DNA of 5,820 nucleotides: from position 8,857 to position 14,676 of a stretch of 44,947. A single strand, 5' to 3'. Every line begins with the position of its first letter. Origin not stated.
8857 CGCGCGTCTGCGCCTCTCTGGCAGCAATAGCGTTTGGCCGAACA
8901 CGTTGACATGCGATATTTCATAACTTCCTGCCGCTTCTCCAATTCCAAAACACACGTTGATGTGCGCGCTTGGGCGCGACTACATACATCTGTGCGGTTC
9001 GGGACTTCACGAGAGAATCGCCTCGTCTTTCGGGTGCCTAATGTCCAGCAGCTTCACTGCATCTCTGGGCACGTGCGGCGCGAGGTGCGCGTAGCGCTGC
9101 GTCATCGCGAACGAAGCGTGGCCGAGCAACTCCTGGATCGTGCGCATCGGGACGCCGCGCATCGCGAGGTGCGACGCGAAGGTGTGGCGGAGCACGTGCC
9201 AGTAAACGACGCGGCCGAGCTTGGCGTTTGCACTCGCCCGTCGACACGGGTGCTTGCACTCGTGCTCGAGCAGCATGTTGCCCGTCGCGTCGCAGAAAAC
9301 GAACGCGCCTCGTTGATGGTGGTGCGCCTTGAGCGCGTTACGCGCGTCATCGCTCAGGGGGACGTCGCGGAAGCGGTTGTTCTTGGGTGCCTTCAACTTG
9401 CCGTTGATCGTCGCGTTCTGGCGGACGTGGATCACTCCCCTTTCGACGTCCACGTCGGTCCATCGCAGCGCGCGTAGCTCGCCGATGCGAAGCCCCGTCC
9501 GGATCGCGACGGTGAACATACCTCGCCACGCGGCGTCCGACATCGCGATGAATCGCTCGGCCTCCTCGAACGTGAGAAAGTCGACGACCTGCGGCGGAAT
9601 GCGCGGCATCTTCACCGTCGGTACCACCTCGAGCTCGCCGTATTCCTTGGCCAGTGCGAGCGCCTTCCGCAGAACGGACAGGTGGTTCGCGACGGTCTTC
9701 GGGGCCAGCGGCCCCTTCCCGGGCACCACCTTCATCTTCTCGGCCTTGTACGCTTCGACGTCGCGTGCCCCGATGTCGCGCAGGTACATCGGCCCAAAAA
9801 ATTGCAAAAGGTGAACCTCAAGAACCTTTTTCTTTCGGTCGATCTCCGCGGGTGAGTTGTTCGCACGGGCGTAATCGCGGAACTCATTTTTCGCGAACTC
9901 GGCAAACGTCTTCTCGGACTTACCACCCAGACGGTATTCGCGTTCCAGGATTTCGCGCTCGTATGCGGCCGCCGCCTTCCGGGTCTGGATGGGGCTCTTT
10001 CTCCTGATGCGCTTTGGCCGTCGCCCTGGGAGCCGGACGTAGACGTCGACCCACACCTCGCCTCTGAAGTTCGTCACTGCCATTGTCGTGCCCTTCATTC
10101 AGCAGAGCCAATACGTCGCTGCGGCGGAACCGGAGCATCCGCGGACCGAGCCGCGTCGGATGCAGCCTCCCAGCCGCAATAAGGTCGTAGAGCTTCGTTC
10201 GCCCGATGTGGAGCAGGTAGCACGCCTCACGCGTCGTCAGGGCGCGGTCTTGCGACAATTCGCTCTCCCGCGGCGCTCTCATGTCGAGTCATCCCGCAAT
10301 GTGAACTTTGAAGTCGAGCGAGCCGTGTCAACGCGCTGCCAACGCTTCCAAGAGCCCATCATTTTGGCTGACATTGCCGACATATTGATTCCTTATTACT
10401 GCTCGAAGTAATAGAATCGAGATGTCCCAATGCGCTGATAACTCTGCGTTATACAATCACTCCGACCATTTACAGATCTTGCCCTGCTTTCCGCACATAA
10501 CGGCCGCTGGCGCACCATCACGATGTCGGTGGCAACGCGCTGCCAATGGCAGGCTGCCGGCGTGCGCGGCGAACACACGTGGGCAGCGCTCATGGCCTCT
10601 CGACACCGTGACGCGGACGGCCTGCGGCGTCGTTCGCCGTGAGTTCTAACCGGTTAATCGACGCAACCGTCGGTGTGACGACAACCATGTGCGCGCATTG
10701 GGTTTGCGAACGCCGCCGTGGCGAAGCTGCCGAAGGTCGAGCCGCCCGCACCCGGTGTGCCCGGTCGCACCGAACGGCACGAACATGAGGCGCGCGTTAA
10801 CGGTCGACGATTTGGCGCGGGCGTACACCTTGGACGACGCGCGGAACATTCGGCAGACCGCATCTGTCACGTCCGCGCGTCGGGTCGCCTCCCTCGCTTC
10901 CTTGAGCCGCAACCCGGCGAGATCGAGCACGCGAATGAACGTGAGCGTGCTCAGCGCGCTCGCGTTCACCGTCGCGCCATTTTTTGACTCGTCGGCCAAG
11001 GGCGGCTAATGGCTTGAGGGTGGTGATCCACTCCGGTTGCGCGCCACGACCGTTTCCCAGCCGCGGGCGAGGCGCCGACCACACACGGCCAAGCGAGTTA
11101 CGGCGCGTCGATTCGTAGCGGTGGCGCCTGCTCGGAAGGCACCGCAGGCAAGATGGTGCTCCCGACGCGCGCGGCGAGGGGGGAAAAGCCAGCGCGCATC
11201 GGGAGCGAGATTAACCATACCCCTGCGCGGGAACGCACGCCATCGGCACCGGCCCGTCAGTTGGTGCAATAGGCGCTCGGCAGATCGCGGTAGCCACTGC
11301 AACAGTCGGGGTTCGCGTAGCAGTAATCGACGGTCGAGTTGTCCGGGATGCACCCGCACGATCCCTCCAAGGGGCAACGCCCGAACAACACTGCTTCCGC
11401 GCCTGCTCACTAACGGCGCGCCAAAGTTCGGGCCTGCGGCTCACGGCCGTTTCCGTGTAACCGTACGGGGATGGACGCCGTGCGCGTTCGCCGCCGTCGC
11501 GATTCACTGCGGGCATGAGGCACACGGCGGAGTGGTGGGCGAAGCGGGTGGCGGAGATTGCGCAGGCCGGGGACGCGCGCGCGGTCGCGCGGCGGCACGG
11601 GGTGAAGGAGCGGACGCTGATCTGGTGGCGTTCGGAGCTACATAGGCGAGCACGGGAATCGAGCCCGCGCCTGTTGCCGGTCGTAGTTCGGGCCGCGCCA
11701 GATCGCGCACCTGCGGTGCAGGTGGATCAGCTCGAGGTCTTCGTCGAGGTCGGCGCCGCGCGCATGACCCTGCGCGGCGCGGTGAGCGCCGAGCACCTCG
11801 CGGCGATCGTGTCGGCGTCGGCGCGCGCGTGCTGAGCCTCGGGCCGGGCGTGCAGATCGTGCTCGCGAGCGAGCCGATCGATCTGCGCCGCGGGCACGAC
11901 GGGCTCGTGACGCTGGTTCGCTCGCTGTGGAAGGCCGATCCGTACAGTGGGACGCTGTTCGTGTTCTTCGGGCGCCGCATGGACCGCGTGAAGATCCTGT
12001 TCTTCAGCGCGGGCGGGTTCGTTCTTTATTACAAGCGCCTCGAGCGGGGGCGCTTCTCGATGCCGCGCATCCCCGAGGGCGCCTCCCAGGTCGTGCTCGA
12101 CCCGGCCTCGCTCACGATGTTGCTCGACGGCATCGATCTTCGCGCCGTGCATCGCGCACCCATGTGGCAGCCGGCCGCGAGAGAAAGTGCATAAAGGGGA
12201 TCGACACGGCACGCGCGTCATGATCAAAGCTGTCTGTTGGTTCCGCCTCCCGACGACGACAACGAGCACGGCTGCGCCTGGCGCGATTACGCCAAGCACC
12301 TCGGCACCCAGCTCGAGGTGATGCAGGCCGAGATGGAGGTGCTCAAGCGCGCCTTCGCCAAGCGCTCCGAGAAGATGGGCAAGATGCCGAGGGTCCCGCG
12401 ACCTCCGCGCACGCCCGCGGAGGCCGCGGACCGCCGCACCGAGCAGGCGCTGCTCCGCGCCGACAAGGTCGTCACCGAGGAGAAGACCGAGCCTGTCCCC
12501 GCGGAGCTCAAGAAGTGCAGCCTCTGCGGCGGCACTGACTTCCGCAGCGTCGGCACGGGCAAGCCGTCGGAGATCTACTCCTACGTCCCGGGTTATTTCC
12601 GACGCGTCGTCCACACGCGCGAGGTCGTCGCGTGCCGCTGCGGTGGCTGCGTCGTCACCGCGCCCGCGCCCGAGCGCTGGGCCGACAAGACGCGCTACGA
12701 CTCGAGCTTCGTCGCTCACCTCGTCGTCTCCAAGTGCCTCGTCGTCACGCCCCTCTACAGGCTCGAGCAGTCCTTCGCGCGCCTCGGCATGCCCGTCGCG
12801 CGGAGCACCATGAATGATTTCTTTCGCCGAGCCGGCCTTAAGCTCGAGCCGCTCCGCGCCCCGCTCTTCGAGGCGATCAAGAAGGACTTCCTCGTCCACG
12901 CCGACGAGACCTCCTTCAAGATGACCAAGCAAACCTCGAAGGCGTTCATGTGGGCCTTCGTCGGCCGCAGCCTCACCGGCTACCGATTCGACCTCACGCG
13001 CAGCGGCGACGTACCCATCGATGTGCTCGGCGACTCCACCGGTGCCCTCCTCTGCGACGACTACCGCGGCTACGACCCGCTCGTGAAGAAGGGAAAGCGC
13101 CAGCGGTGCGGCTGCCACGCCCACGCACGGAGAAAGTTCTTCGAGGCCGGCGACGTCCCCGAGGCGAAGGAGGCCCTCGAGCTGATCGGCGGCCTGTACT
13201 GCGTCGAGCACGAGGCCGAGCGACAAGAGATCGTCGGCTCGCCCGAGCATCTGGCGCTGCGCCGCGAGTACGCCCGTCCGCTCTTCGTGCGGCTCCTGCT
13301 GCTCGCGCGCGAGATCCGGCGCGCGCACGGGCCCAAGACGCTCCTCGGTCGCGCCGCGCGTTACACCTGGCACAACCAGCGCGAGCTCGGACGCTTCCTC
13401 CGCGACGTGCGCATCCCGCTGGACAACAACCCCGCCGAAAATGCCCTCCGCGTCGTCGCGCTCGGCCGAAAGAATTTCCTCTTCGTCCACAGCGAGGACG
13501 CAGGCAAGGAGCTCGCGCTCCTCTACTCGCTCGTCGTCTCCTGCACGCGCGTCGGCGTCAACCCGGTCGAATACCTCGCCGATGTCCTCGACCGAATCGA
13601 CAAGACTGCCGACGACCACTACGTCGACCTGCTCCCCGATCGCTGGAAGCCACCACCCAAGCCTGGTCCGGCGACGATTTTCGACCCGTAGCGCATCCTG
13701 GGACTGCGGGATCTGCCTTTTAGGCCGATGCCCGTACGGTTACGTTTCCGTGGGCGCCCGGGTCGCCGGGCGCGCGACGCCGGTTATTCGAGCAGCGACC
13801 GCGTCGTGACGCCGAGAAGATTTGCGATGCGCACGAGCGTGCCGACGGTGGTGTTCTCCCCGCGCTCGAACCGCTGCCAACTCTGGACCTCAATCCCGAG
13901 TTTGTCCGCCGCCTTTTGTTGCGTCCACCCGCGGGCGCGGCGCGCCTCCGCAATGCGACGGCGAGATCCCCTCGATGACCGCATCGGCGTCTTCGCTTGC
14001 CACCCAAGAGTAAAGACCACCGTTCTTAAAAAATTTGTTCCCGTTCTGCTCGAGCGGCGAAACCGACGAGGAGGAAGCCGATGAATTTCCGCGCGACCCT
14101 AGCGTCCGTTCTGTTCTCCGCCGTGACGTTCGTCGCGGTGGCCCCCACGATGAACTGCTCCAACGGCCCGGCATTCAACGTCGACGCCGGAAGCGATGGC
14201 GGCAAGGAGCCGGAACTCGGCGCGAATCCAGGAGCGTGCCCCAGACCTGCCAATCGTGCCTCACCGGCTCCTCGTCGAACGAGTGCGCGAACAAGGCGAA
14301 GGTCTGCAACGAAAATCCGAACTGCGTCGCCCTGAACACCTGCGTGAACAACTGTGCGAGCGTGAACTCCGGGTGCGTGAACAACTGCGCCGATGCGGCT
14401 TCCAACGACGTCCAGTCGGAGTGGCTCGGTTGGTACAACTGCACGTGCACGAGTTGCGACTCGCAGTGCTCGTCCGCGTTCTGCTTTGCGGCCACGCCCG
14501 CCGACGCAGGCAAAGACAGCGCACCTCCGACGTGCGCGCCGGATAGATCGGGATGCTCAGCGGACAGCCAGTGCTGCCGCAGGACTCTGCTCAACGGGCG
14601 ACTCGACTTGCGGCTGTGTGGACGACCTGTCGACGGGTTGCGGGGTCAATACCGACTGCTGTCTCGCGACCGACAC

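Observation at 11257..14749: Family of cysteine-rich secreted proteins and peptides with a shared SCGC...D(x)CC module, bracketing IS66 copy 1 and paired with an XRE regulator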

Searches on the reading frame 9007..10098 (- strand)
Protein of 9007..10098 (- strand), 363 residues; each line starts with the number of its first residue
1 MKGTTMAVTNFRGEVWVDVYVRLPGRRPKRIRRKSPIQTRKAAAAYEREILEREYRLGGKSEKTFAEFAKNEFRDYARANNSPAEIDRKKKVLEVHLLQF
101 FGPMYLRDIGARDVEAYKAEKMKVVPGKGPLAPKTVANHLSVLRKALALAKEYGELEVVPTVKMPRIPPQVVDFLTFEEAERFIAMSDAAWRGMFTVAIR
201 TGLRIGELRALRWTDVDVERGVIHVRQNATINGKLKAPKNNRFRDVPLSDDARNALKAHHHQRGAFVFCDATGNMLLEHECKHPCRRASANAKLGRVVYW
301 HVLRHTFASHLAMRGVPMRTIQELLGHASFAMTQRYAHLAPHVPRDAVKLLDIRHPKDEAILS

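Call 26: search_protein_families(library=pfam, max_evalue=0.001, proteins=[window:9007-10098:-])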
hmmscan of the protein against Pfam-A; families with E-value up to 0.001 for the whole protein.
window:9007-10098:- (363 aa): 1 family
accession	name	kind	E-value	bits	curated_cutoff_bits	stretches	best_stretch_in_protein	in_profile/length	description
PF00589.27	Phage_integrase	-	9e-34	117.2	27.1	1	174-340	2-169/172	Phage integrase family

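Call 75: find_encoding_contigs(protein=window:9007-10098:-, flank=3000, max_places=3)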
Protein window:9007-10098:- (363 aa): no gene with exactly this product is on record in the collection.

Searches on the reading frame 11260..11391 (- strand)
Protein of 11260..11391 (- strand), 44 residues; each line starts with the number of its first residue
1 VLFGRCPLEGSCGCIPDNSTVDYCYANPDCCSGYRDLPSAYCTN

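Call 18: search_protein_families(library=pfam, max_evalue=1, proteins=[window:11260-11391:-])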
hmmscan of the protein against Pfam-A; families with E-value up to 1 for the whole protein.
seq(44 aa): 0 families

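Call 19: search_protein_families(library=ncbifam, max_evalue=1, proteins=[window:11260-11391:-])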
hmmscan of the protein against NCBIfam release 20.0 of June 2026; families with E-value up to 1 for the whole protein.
seq(44 aa): 0 families

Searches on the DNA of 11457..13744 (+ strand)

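Call 76: search_dna_similar(query=window:11457-13744:+, collection=plasmids, mode=near, max_rows=8)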
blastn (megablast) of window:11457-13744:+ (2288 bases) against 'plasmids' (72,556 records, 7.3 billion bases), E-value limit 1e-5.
No match.

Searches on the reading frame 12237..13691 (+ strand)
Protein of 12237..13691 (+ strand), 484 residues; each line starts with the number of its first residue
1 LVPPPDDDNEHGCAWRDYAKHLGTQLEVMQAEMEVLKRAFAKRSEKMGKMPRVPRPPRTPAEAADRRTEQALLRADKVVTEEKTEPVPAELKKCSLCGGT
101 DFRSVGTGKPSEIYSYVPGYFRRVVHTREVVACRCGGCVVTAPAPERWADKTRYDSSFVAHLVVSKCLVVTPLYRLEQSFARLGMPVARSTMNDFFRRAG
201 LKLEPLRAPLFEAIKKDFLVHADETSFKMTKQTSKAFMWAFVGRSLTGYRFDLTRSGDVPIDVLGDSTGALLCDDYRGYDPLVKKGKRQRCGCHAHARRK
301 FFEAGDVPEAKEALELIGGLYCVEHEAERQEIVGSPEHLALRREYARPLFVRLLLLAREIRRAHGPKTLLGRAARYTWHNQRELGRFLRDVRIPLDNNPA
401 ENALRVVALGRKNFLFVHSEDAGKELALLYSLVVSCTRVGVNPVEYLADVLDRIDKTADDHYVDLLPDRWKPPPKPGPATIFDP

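Call 83: search_protein_families(library=pfam, max_evalue=0.01, proteins=[window:12237-13691:+])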
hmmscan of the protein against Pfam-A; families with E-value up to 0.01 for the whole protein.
window:12237-13691:+ (484 aa): 3 families
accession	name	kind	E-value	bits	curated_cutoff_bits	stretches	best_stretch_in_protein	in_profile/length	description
PF03050.20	DDE_Tnp_IS66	-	6.3e-69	233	23.1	1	152-424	2-283/284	Transposase IS66 family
PF13817.11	DDE_Tnp_IS66_C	-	1.9e-07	31.6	30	1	431-467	1-38/39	IS66 C-terminal element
PF13005.12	zf-IS66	-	3.8e-07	30.9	27.3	1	92-135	2-45/46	zinc-finger binding domain of transposase IS66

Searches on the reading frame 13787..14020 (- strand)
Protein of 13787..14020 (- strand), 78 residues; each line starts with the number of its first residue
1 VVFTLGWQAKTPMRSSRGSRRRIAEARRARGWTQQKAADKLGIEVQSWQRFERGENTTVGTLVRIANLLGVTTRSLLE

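Call 18: search_protein_families(library=pfam, max_evalue=1, proteins=[window:13787-14020:-])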
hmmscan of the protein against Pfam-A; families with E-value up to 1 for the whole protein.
seq(78 aa): 10 families
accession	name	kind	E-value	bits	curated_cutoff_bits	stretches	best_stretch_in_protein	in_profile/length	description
PF01381.28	HTH_3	-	1.4e-10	41.5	23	1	23-74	1-53/55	Helix-turn-helix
PF13560.12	HTH_31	-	5.8e-10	39.8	27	1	21-73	4-58/64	Helix-turn-helix domain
PF12844.13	HTH_19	-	8.1e-07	29.3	30.2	1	21-77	2-59/64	Helix-turn-helix domain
PF02954.25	HTH_8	-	0.00051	20.2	22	1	21-44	8-31/42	Bacterial regulatory protein, Fis family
PF13413.12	HTH_25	-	0.00064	19.9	24.6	1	24-55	3-34/62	Helix-turn-helix domain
PF15731.11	MqsA_antitoxin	-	0.0016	19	30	1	19-69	70-120/131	Antitoxin component of bacterial toxin-antitoxin system, MqsA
PF13744.12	HTH_37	-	0.0022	18.2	27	1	21-70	21-72/80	Helix-turn-helix domain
PF13443.12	HTH_26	-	0.0057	17.3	22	1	23-73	2-54/63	Cro/C1-type HTH DNA-binding domain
PF13384.12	HTH_23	-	0.033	14.5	24.6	1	20-43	7-29/50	Homeodomain-like domain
PF04545.22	Sigma70_r4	-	0.034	14.1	24.1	0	21-43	10-32/50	Sigma-70, region 4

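Call 19: search_protein_families(library=ncbifam, max_evalue=1, proteins=[window:13787-14020:-])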
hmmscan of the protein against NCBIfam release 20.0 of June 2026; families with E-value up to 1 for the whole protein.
seq(78 aa): 9 families
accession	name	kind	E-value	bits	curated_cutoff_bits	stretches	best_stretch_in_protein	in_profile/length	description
NF041951.1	phage_RstR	subfamily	4.7e-12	46.1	80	1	21-77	5-62/108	RstR family transcriptional repressor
NF047948.1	male_kill_WMK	equivalog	1.8e-06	27.7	300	1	18-77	162-222/300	WO male-killing family protein Wmk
TIGR03070.1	couple_hipB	subfamily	9.9e-06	25.4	71.65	1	23-71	7-56/58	type II toxin-antitoxin system Y4mF family antitoxin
TIGR03830.1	CxxCG_CxxCG_HTH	subfamily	2.3e-05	24.2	61.8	1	19-64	66-111/127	type II TA system antitoxin MqsA family protein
NF007271.0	PRK09726.1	equivalog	0.00016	21.6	79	1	27-72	21-67/88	type II toxin-antitoxin system antitoxin HipB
NF040522.1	VC1465_fam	subfamily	0.00019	21.4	70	1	23-58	1-36/111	VC1465 family Xer recombination activation factor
TIGR00270.2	TIGR00270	equivalog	0.0051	16.6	110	1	21-55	78-112/159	multiprotein bridging factor aMBF1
NF006015.0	PRK08154.1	subfamily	0.0083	15.3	204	1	21-77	33-90/314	anaerobic benzoate catabolism transcriptional regulator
NF007257.0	PRK09706.1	subfamily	0.021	14.7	101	1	21-72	8-60/135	transcriptional repressor DicA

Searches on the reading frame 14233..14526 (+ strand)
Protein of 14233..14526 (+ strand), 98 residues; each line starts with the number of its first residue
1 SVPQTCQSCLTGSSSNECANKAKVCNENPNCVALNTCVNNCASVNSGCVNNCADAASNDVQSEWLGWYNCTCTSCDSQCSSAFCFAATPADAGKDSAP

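Call 70: find_homologous_proteins(query=A8, max_evalue=0.001)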
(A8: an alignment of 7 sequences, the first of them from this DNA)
Query A8 (7 sequences) (86 aa, profile of the alignment): 16 proteins with E <= 0.001 among 107 candidates.
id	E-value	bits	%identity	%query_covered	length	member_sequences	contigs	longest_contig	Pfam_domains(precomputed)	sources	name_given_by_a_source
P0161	1.9e-14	71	28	74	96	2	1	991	-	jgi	-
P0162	6.6e-14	70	25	48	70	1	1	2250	-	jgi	-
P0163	8.1e-14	69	32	43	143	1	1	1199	-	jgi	-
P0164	1.3e-13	69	63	9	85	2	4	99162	-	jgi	jgi:hypothetical protein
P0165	3.1e-13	68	24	29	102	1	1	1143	-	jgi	jgi:hypothetical protein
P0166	4.7e-13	67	38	15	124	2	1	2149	-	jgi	jgi:hypothetical protein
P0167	8.9e-13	66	30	43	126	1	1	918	-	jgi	jgi:hypothetical protein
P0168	1.1e-12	66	50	9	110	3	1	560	-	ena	-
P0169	3.0e-12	64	47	17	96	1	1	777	-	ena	-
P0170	1.1e-11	63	-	-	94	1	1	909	-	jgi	jgi:hypothetical protein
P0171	3.5e-11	61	-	-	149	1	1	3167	-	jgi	jgi:hypothetical protein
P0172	4.3e-11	61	25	19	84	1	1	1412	-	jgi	jgi:hypothetical protein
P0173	2.1e-10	58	75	9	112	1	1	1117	-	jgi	jgi:hypothetical protein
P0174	7.2e-9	54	29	64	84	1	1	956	-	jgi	jgi:hypothetical protein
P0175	1.0e-5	43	60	87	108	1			-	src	-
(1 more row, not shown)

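Call 74: find_encoding_contigs(protein=P0175, flank=8000, max_places=3)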
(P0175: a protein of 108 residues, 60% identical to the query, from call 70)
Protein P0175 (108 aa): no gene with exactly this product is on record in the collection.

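Call 77: predict_structure(alignment_id=A9)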
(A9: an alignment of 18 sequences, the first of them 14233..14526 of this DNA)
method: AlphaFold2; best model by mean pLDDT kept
length: 98 residues; sequences in the alignment: 18
mean_pLDDT: 68.2   pTM: 0.54
mean pLDDT of the five models: 68.2, 64.3, 63.5, 56.0, 54.4
residues with pLDDT >= 90: 0; 70-90: 50; 50-70: 39; < 50: 9
segments of 3 or more residues with pLDDT < 50: 92-98
pLDDT, mean of each block of 10 residues (from residue 1): 58 67 70 76 77 70 76 78 61 44
secondary structure, 60 per line:
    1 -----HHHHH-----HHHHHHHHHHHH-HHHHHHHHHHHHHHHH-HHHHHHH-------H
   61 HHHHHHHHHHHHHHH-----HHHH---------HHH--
elements in order: H6-10 H16-27 H29-44 H46-52 H60-75 H81-84

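Call 79: fold_search(model_id=the predicted structure, library=pdb)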
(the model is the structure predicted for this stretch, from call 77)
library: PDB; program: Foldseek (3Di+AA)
matches with E <= 10: 0; with E <= 0.001: 0
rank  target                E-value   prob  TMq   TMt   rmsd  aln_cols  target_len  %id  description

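Call 92: list_cluster_members(proteins=[P0175, P0001, P0007, P0009, P0040, P0026])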
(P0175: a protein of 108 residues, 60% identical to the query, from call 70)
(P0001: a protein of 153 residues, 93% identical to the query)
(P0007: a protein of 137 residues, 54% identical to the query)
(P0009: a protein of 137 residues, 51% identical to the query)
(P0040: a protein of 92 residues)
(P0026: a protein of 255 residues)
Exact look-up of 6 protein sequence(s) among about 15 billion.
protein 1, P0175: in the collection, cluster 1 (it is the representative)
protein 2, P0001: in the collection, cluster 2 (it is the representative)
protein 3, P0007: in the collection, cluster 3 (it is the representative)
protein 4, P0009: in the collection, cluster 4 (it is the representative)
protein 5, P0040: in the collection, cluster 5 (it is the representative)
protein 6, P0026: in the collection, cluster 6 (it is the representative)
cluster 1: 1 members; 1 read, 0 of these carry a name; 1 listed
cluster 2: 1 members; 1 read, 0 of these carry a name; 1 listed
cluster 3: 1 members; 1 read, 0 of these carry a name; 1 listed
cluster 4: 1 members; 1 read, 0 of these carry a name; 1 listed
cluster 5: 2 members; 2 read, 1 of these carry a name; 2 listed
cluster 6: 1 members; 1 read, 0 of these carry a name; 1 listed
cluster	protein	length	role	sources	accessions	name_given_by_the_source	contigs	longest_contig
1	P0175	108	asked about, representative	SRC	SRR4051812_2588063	-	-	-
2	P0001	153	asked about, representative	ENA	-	-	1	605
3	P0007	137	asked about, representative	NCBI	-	-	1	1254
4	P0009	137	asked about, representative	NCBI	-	-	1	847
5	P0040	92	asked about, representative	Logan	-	-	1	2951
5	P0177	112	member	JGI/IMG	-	hypothetical protein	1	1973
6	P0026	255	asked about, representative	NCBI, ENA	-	-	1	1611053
